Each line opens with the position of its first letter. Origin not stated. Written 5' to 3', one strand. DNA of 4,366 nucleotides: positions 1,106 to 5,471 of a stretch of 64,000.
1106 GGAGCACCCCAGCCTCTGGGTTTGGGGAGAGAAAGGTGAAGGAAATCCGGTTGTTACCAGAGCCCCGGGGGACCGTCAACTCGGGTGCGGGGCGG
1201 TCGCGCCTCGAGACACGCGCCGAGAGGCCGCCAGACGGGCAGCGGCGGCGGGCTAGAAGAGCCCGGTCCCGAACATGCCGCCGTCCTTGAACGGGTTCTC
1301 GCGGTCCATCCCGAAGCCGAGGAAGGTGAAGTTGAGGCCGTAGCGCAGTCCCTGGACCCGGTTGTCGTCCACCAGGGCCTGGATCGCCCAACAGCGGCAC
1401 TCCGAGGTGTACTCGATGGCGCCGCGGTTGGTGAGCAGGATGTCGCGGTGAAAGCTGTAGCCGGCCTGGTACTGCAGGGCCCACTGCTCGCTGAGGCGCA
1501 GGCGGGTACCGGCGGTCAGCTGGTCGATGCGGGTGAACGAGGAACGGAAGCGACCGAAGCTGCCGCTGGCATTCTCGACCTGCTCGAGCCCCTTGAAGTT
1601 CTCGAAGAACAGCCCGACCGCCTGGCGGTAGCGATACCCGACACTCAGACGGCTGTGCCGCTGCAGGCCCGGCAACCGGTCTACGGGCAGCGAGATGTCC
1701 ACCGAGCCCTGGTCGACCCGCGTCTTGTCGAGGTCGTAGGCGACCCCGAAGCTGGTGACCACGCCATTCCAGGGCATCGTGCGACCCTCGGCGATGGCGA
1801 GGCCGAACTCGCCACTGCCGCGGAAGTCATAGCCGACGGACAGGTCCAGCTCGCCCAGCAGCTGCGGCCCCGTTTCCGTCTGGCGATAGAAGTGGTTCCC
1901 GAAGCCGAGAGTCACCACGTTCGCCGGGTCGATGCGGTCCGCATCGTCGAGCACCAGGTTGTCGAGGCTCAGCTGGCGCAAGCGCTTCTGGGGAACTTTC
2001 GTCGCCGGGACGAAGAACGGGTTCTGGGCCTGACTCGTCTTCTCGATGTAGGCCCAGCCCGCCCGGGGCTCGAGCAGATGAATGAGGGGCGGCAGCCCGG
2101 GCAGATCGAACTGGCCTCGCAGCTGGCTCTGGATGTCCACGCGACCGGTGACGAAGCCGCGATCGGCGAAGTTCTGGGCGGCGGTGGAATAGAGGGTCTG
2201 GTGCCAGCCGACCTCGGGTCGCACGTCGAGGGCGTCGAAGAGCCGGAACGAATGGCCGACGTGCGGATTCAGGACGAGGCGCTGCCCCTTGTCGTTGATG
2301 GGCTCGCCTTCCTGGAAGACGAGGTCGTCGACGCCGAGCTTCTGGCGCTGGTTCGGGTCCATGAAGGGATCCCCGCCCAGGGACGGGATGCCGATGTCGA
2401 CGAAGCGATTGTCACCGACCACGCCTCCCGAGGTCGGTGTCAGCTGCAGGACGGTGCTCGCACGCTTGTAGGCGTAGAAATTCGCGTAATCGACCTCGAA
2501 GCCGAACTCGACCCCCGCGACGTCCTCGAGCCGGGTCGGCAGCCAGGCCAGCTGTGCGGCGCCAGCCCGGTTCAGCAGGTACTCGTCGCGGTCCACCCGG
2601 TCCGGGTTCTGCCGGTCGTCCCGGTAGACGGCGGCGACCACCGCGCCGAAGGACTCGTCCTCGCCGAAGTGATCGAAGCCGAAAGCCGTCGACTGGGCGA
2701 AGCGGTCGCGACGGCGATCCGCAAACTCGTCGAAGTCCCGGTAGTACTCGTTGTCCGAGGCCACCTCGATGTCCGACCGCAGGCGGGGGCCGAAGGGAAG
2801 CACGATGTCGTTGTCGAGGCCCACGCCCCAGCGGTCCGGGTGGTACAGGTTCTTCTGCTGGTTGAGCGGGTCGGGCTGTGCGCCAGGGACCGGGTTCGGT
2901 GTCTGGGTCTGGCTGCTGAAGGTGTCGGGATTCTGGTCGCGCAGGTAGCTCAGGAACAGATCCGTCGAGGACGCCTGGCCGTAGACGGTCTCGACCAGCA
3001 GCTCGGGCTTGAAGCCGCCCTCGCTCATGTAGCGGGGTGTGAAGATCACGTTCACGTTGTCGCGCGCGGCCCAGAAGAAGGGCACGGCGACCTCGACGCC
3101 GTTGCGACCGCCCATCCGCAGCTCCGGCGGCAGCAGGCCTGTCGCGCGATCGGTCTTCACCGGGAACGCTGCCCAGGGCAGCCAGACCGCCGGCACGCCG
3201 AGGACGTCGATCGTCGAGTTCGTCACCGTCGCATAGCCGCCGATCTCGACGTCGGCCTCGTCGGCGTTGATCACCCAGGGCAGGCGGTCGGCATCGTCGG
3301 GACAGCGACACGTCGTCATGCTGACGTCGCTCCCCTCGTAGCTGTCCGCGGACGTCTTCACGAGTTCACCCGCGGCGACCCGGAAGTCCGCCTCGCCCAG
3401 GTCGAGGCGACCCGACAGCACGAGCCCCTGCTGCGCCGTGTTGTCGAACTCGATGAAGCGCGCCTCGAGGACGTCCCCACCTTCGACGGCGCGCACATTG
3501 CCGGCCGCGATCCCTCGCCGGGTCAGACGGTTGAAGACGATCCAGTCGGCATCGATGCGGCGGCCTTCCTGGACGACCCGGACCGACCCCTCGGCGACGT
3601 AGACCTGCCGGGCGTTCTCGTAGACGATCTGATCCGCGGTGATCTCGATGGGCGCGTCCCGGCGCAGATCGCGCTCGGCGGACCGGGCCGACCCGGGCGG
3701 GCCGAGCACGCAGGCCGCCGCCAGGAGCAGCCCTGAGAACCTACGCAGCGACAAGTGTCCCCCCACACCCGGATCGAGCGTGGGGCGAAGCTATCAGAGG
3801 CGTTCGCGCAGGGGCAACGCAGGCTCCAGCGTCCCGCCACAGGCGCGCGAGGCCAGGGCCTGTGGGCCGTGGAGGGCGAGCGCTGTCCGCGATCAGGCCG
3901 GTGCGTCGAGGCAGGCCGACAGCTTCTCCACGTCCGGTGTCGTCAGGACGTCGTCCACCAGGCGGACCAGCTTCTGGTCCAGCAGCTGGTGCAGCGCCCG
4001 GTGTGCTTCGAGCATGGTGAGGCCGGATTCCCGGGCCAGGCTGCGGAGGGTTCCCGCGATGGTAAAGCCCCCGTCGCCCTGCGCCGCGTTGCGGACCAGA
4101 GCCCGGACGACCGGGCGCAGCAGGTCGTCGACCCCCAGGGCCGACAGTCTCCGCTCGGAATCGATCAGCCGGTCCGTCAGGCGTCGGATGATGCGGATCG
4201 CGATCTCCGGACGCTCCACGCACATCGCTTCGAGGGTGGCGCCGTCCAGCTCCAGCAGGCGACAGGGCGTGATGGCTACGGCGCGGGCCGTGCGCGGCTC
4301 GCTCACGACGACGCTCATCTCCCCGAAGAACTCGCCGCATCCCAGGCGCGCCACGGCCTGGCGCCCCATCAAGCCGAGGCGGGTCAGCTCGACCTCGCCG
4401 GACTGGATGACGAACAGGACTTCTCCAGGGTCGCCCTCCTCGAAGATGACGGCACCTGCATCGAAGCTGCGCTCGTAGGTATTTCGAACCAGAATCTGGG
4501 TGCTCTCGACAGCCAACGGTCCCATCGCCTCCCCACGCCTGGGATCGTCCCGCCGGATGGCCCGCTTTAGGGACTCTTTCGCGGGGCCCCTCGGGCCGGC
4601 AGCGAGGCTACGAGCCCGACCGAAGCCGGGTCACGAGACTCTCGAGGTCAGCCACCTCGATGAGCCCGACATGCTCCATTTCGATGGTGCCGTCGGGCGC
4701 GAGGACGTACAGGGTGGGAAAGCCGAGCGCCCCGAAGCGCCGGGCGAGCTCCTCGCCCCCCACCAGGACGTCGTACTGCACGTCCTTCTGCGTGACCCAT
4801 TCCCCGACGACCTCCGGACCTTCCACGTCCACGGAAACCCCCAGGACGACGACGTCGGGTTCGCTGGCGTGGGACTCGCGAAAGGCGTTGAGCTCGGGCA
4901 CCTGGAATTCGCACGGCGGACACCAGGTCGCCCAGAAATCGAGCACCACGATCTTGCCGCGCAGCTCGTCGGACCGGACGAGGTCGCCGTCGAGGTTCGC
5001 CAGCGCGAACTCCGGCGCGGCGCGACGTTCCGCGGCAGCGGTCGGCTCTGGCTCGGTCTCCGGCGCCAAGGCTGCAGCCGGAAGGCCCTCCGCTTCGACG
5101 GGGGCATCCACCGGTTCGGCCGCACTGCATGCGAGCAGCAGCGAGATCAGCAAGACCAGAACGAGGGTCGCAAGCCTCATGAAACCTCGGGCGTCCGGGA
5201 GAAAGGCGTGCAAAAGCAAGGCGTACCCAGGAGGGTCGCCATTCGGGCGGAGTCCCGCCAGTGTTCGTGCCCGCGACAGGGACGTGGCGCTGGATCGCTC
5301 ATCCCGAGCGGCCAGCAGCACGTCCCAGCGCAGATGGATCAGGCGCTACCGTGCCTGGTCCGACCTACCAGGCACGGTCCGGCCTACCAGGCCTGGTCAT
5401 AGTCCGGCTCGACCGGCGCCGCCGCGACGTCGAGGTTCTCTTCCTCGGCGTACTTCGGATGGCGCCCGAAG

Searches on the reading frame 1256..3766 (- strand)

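Call 55: search_protein_families(library=pfam, proteins=[window:1256-3766:-], max_evalue=0.0001)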
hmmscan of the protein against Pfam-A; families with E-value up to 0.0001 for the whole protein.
window:1256-3766:- (837 aa): 1 family
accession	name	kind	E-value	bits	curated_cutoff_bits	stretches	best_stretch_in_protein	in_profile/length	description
PF04453.20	LptD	-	8e-16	58.7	22.4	1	328-718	19-359/384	LPS transport system D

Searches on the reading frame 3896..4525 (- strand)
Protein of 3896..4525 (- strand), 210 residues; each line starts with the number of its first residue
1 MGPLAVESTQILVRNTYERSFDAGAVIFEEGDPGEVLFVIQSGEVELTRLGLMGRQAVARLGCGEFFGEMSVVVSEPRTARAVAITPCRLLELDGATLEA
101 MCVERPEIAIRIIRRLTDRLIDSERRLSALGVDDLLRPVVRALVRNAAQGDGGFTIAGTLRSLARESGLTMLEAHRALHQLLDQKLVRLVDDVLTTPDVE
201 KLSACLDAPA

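Call 55: search_protein_families(library=pfam, proteins=[window:3896-4525:-], max_evalue=0.0001)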
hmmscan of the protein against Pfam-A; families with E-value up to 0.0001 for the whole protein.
window:3896-4525:- (210 aa): 1 family
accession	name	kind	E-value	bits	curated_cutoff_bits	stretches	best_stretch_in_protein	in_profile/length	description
PF00027.35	cNMP_binding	-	1.4e-23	83.1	27.5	1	18-102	1-86/89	Cyclic nucleotide-binding domain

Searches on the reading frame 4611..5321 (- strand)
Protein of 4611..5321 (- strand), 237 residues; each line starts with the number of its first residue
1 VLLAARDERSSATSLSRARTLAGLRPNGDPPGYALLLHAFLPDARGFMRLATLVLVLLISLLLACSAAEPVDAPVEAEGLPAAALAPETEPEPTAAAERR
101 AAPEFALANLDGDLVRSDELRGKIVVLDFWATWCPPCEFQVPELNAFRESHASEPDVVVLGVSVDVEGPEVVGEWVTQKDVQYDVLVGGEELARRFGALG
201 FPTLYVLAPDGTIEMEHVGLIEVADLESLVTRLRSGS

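Call 55: search_protein_families(library=pfam, proteins=[window:4611-5321:-], max_evalue=0.0001)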
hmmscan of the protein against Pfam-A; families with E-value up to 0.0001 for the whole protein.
window:4611-5321:- (237 aa): 6 families
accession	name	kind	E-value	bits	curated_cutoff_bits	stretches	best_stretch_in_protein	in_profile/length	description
PF00578.27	AhpC-TSA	-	7.4e-21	74.8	26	1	100-214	3-122/124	AhpC/TSA family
PF08534.16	Redoxin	-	1.9e-14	54.2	26.6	1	101-219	5-134/148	Redoxin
PF13905.12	Thioredoxin_8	-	3.9e-11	43.6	27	1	122-213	1-94/94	Thioredoxin-like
PF00085.26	Thioredoxin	-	2.6e-08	34.2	23.5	1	123-166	19-60/103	Thioredoxin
PF02630.20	SCO1-SenC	-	1.7e-05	25.2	22.8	1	103-194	2-97/134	SCO1/SenC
PF13098.12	Thioredoxin_2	-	2.3e-05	25.1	27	1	121-228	4-102/104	Thioredoxin-like domain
